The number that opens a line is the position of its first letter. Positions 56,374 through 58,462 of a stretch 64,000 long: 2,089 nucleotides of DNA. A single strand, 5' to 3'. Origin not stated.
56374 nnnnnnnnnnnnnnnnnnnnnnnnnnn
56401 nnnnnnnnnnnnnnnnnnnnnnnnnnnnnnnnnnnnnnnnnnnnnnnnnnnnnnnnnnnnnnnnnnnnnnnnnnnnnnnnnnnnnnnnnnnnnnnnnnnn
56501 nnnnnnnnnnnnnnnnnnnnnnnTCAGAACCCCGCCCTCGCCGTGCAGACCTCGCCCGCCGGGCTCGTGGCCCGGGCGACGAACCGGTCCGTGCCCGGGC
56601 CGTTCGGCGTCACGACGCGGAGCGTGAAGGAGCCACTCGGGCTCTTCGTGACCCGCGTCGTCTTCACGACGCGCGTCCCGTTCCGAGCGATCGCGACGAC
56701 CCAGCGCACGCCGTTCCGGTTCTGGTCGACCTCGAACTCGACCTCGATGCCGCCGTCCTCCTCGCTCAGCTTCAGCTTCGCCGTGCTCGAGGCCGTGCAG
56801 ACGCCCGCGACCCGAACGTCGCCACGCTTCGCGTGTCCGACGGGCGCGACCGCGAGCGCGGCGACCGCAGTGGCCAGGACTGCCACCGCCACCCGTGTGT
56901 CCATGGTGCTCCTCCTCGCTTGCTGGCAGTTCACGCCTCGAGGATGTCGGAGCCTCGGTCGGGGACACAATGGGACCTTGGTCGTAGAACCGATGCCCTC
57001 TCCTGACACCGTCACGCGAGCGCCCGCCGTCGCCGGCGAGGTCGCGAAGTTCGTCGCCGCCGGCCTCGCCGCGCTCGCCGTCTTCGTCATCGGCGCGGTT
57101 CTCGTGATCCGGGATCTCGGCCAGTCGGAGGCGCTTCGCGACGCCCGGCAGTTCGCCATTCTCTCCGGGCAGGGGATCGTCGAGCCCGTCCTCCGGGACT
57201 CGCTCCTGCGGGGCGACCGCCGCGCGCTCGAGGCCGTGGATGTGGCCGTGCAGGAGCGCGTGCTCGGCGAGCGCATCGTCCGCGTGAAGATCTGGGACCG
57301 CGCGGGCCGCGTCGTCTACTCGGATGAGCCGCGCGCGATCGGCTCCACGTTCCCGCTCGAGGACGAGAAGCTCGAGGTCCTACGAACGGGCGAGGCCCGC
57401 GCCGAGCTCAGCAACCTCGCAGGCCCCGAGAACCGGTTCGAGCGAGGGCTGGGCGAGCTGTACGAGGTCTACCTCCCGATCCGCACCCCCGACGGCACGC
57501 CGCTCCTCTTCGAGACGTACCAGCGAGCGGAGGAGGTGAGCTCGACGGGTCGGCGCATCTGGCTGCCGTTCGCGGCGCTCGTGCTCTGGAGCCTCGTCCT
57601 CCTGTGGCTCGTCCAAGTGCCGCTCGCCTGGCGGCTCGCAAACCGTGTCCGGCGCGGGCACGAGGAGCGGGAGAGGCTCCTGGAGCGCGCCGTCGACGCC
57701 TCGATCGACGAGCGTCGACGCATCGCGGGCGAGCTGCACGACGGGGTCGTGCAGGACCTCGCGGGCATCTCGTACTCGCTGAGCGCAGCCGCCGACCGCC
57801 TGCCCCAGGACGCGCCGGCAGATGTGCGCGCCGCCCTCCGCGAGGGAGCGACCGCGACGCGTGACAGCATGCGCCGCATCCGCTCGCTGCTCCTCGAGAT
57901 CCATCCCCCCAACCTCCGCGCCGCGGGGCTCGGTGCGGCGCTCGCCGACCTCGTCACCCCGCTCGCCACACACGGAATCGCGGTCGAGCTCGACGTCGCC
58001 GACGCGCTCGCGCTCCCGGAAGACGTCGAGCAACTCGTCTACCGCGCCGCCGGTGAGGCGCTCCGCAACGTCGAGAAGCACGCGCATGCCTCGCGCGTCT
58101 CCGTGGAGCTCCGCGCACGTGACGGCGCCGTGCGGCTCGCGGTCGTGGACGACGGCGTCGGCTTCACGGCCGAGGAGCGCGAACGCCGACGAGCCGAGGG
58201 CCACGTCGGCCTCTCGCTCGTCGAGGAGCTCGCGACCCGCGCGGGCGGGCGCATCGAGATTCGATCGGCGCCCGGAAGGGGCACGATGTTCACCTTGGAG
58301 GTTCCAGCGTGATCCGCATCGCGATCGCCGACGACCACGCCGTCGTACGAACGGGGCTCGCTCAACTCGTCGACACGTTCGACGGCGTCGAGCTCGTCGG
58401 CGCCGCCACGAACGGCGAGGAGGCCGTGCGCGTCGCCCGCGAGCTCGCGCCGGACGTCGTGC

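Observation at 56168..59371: Two-component system flanked on both sides by paralogous small secreted 2-Cys proteins, one co-transcribed with a cupredoxin-like protein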

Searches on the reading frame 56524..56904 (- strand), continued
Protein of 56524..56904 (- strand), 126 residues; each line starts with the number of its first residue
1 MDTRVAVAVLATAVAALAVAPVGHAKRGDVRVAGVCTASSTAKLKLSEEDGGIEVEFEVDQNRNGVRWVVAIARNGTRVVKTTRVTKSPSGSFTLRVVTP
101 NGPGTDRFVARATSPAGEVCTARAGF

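Call 36: search_protein_families(library=pfam, proteins=[P0150, P0182, P0186, P0224, P0245, P0261, P0272, P0178, P0289, P0165], max_evalue=0.01)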
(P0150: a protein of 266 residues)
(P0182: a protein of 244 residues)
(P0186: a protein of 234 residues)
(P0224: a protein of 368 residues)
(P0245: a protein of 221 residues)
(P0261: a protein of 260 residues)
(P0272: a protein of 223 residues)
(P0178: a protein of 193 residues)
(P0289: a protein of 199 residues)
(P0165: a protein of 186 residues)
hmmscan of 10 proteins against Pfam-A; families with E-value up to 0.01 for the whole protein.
P0150 (266 aa): 0 families

P0182 (244 aa): 0 families

P0186 (234 aa): 0 families

P0224 (368 aa): 3 families
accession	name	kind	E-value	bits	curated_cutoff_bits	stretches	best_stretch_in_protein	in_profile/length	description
PF01105.29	EMP24_GP25L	-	0.001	19.6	25.9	0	48-110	18-81/182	emp24/gp25L/p24 family/GOLD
PF12892.13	FctA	-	0.003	18.7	22.1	0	304-357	59-108/120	Spy0128-like isopeptide containing domain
PF00630.25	Filamin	-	0.0073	17.6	26.9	0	192-242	15-69/93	Filamin/ABP280 repeat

P0245 (221 aa): 0 families

P0261 (260 aa): 0 families

P0272 (223 aa): 0 families

P0178 (193 aa): 0 families

P0289 (199 aa): 0 families

P0165 (186 aa): 0 families
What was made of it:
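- Tried and rejected: Ten longer family members have no extra Pfam domains (call 36).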

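Call 39: search_solved_structures(query=A2, max_evalue=10, show_alignments=4)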
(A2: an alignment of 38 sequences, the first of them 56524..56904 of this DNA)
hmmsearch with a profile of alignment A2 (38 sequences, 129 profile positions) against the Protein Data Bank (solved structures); distinct sequences matched with E-value up to 10: 6.
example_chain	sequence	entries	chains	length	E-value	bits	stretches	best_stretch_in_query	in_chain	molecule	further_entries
8br8_LV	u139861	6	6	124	0.0047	19.9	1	28-83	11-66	Ribosomal L22e | Ribosomal protein L22e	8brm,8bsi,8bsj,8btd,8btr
7pwg_U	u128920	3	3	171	0.0089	19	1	28-83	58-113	Ribosomal protein eL22 | 60S ribosomal protein eL22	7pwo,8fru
5kph_A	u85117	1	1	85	0.029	17.4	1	45-97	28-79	De novo Beta Sheet Design Protein OR485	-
4r80_A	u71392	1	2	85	0.16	14.9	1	44-97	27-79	OR486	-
3nnd_B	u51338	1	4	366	0.44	13.6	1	20-112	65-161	Possible substrate binding protein of ABC transporter system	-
3n0x_A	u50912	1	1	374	0.46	13.5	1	20-112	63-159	Possible substrate binding protein of ABC transporter system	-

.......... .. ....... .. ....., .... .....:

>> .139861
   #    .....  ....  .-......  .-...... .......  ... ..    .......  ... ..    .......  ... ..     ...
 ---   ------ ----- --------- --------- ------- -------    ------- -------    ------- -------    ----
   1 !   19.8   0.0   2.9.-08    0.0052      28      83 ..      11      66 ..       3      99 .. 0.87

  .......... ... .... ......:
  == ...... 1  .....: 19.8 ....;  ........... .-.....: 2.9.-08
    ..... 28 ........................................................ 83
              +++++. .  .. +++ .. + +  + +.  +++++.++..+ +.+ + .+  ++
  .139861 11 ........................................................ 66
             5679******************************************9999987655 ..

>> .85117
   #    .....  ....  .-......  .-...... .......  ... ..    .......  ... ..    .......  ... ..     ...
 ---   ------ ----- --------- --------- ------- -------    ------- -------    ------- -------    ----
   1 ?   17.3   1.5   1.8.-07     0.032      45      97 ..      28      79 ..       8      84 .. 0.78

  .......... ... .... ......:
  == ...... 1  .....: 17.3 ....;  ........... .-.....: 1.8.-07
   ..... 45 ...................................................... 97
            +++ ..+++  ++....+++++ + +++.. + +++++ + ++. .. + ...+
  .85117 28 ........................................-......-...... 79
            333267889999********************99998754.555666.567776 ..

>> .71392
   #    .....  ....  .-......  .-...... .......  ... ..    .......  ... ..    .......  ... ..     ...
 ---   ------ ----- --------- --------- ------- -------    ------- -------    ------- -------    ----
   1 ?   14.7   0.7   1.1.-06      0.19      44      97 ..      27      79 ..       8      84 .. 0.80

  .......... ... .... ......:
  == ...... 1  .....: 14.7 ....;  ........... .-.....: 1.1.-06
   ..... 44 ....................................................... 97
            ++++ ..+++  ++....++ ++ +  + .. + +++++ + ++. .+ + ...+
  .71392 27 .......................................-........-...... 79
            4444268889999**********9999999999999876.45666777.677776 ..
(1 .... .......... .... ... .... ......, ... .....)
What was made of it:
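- On CBM2 carbohydrate-binding module (considered because of the terminal cysteines and a borderline hit to xylanase D CBM2b): It disappears with the family profile (call 39).
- Tried and rejected: It rested on the terminal cysteines and an E=0.01 hit to xylanase D. It was rejected because it vanished with the profile (call 39).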

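Call 51: list_cluster_members(proteins=[P0150, P0224, P0186, P0245, P0291, P0289, P0266, P0284, P0232, P0175])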
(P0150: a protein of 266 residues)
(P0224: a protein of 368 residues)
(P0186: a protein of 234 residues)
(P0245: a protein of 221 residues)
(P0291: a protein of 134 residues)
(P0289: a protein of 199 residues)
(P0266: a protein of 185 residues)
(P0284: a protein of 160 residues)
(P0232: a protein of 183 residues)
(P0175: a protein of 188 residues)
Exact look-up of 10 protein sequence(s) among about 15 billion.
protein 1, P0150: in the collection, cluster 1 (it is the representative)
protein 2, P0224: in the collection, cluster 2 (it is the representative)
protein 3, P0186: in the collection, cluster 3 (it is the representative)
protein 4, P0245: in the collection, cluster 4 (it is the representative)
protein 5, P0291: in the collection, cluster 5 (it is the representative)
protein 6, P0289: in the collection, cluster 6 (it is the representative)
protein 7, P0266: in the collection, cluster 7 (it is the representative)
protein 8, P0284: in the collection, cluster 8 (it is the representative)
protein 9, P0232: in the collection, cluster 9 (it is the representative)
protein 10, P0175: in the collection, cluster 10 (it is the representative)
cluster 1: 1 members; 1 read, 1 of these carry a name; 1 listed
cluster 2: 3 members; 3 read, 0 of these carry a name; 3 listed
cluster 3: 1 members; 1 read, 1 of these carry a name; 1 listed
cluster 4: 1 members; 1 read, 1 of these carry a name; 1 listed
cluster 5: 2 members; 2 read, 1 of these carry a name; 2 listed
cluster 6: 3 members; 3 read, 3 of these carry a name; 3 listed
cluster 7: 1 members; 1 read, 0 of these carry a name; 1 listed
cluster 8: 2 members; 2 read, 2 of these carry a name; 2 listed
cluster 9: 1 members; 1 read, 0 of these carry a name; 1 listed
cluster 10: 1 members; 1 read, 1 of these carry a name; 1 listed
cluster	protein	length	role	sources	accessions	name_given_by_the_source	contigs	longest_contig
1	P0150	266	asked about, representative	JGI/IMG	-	hypothetical protein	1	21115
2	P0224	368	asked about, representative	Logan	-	-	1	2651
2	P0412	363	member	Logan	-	-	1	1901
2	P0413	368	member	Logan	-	-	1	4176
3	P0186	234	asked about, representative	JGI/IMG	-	hypothetical protein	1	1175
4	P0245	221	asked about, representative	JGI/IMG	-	hypothetical protein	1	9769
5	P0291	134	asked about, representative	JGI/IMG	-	hypothetical protein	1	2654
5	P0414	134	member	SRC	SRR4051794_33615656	-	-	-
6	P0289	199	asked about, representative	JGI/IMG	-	hypothetical protein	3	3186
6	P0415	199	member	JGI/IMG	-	hypothetical protein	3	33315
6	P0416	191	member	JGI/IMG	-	hypothetical protein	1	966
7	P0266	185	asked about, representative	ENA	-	-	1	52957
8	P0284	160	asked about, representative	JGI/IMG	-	hypothetical protein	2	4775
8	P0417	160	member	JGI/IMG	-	hypothetical protein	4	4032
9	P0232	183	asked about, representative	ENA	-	-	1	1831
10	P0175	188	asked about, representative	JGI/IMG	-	hypothetical protein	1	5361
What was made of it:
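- Tried and rejected: A cluster look-up gave only 'hypothetical protein' (call 51).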

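Call 61: search_protein_families(library=pfam, proteins=[L077:5478-6302:+, L077:6131-7741:+, L077:7701-8363:+, L077:4379-4831:+], max_evalue=0.001)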
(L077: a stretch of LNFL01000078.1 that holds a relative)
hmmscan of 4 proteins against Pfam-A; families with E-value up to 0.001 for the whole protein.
L077:5478-6302:+ (274 aa): 3 families
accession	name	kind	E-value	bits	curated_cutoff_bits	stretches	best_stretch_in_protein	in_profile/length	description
PF00486.34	Trans_reg_C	-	2.3e-28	98.5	26.2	1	185-261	1-77/77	Transcriptional regulatory protein, C terminal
PF00072.30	Response_reg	-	3.5e-27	95.2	30.2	1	37-146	1-111/111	Response regulator receiver domain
PF21695.3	GlnR_1st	-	0.00012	22.4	27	1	63-147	26-109/111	Transcription regulator GlnR, N-terminal domain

L077:6131-7741:+ (536 aa): 4 families
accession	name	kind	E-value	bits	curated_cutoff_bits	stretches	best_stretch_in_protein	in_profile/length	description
PF02518.31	HATPase_c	-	3.1e-23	82.8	26.4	1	409-514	5-110/111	Histidine kinase-, DNA gyrase B-, and HSP90-like ATPase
PF00512.31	HisKA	-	1.2e-14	54.5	26.9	1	296-360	1-65/66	His Kinase A (phospho-acceptor) domain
PF00672.30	HAMP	-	5.9e-13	49.4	25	1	240-291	1-52/53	HAMP domain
PF13581.12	HATPase_c_2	-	5.5e-05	23.6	27.4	1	407-490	29-111/127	Histidine kinase-like ATPase domain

L077:7701-8363:+ (220 aa): 2 families
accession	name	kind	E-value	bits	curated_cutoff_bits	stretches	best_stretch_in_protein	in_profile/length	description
PF13442.11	Cytochrome_CBB3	-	7.7e-13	49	27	1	83-153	3-68/68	Cytochrome C oxidase, cbb3-type, subunit III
PF14495.11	Cytochrom_C550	-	0.00026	21.1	27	1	68-105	11-48/136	Cytochrome c-550 domain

L077:4379-4831:+ (150 aa): 1 family
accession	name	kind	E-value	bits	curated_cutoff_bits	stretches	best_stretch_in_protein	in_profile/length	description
PF00484.24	Pro_CA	-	3.9e-12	47.1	25.7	1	28-91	2-68/156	Carbonic anhydrase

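Call 63: search_protein_families(library=pfam, proteins=[L066:8030-8548:+, L084:7557-7976:+, L026:8126-8638:+, L066:5770-6600:+, L066:6432-8033:+, L026:5179-5922:+, L060:2536-3738:-, L060:1520-2485:-, L060:4535-4903:+, L066:5349-5834:+], max_evalue=0.001)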
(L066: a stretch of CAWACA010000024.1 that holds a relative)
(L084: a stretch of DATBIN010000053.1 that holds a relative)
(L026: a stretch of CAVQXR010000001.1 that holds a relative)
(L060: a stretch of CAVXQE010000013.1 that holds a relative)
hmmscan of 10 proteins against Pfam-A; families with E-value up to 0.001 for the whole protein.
L066:8030-8548:+ (172 aa): 0 families

L084:7557-7976:+ (139 aa): 0 families

L026:8126-8638:+ (170 aa): 0 families

L066:5770-6600:+ (276 aa): 2 families
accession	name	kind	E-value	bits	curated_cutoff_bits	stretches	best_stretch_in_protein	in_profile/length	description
PF00486.34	Trans_reg_C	-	3.5e-29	101.1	26.2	1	188-264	1-77/77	Transcriptional regulatory protein, C terminal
PF00072.30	Response_reg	-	2.1e-27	95.9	30.2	1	42-151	1-111/111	Response regulator receiver domain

L066:6432-8033:+ (533 aa): 5 families
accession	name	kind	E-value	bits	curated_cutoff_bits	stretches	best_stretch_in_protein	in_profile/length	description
PF02518.31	HATPase_c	-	2.8e-23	82.9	26.4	1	408-509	7-108/111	Histidine kinase-, DNA gyrase B-, and HSP90-like ATPase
PF00512.31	HisKA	-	5.5e-16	58.8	26.9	1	294-357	1-64/66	His Kinase A (phospho-acceptor) domain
PF00672.30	HAMP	-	2.1e-13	50.8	25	1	239-288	2-51/53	HAMP domain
PF16736.11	sCache_like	-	5.4e-07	30.4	27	1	93-203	7-114/117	Single Cache-like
PF13581.12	HATPase_c_2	-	0.00038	20.9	27.4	1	404-488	29-112/127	Histidine kinase-like ATPase domain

L026:5179-5922:+ (247 aa): 0 families

L060:2536-3738:- (400 aa): 3 families
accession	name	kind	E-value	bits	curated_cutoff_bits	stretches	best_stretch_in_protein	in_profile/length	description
PF02518.31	HATPase_c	-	6.8e-23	81.7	26.4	1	292-398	1-109/111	Histidine kinase-, DNA gyrase B-, and HSP90-like ATPase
PF00512.31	HisKA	-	1.9e-15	57.1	26.9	1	186-251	2-66/66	His Kinase A (phospho-acceptor) domain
PF13581.12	HATPase_c_2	-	4.1e-06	27.3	27.4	1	263-375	12-111/127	Histidine kinase-like ATPase domain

L060:1520-2485:- (321 aa): 5 families
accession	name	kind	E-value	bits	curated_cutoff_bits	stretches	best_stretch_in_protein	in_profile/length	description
PF00005.33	ABC_tran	-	9.2e-34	117.4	25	1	28-173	2-136/137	ABC transporter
PF13304.12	AAA_21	-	3.3e-08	34.4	27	1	123-205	220-299/304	AAA domain, putative AbiEii toxin, Type IV TA system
PF00571.33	CBS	-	0.00035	21.3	24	1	276-320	11-55/57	CBS domain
PF00004.35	AAA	-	0.00065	20.6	21.2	0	41-62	2-23/131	ATPase family associated with various cellular activities (AAA)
PF13604.12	AAA_30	-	0.00074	19.7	27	0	38-88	19-67/191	AAA domain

L060:4535-4903:+ (122 aa): 1 family
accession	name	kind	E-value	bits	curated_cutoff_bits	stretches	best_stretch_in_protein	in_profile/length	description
PF03413.25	PepSY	-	4e-07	30.7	24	1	40-87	3-51/60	Peptidase propeptide and YPEB domain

L066:5349-5834:+ (161 aa): 0 families
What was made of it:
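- Tried and rejected: Seen in one locus only, not conserved (calls 61, 63).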

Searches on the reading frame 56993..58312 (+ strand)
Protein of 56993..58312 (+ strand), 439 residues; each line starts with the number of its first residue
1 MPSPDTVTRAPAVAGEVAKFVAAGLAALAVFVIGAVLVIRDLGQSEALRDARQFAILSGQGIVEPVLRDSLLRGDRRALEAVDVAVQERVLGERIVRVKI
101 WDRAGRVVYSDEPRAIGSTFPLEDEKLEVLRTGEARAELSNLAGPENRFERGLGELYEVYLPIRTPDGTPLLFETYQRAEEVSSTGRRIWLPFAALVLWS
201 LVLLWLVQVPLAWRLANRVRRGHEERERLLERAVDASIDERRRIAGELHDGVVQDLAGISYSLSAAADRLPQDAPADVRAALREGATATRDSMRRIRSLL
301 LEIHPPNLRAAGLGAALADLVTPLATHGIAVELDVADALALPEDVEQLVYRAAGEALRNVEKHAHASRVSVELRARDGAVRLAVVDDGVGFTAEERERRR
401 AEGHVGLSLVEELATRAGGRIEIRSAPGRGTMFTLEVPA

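Call 5: search_protein_families(library=pfam, proteins=[window:56993-58312:+], max_evalue=1)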
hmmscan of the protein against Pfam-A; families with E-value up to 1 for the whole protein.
window:56993-58312:+ (439 aa): 3 families
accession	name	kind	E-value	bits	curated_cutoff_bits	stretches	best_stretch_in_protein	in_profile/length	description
PF02518.31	HATPase_c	-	5.9e-17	62.6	26.4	1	346-438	3-108/111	Histidine kinase-, DNA gyrase B-, and HSP90-like ATPase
PF07730.19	HisKA_3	-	8.5e-14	52.3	24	1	240-307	1-67/68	Histidine kinase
PF13581.12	HATPase_c_2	-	3.8e-07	30.6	27.4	1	336-425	19-116/127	Histidine kinase-like ATPase domain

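Call 7: search_protein_families(library=ncbifam, proteins=[window:56993-58312:+], max_evalue=1)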
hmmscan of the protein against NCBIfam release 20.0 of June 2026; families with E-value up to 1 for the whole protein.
window:56993-58312:+ (439 aa): 39 families (the best 25 are shown)
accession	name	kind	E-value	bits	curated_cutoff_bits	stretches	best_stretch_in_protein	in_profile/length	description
NF052443.1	SensHisKinMctS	equivalog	4.7e-38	130.7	700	1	220-438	230-447/457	two-component system sensor histidine kinase MctS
NF052531.1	Strep_LiaS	equivalog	2.3e-22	79.7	450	1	239-438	131-326/328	envelope stress sensor histidine kinase LiaS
NF047786.1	his_kin_MadS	equivalog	3.8e-22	79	500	1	221-438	210-434/434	MadS family sensor histidine kinase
NF008184.0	PRK10935.1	equivalog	2e-18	66.3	553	1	238-437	361-557/565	nitrate/nitrite two-component system sensor histidine kinase NarQ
NF008649.0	PRK11644.1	equivalog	2.2e-18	66.3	408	1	217-438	280-495/499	signal transduction histidine-protein kinase/phosphatase UhpB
NF007896.0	PRK10600.1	equivalog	9.5e-16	57.5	578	1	238-432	388-578/598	nitrate/nitrite two-component system sensor histidine kinase NarX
NF047322.1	HK_morpho_MacS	equivalog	3.1e-15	56.2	300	1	215-438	159-367/367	MacS family sensor histidine kinase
NF007688.0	PRK10364.1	equivalog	1.6e-07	30.5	479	1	25-438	19-450/460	two-component system sensor histidine kinase ZraS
NF046044.1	PnpS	equivalog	6.9e-07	28.6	400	1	327-438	265-390/390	two-component system histidine kinase PnpS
NF041831.1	NO_HK_NahK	exception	1.2e-06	26.9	1500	1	331-438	589-710/854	hybrid sensor histidine kinase/response regulator NahK/ErcS'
NF041832.1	near_NosP_CTERM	subfamily_domain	1.7e-06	27.4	400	1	344-438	116-224/370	NahK/ErcS family hybrid sensor histidine kinase/response regulator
NF040691.1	MtrAB_MtrB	equivalog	7.7e-06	25.2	450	1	317-438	355-491/507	MtrAB system histidine kinase MtrB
NF008298.1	PRK11086.1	subfamily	1.3e-05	23.9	520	1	363-438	441-524/529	DcuS/MalK family sensor histidine kinase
NF041210.1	his_kin_PieS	equivalog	1.7e-05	24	850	1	402-438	433-469/474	two component system sensor histidine kinase PieS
NF041735.1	hist_kin_RppB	equivalog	4.1e-05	22.6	400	1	335-438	321-438/438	two-component system sensor histidine kinase RppB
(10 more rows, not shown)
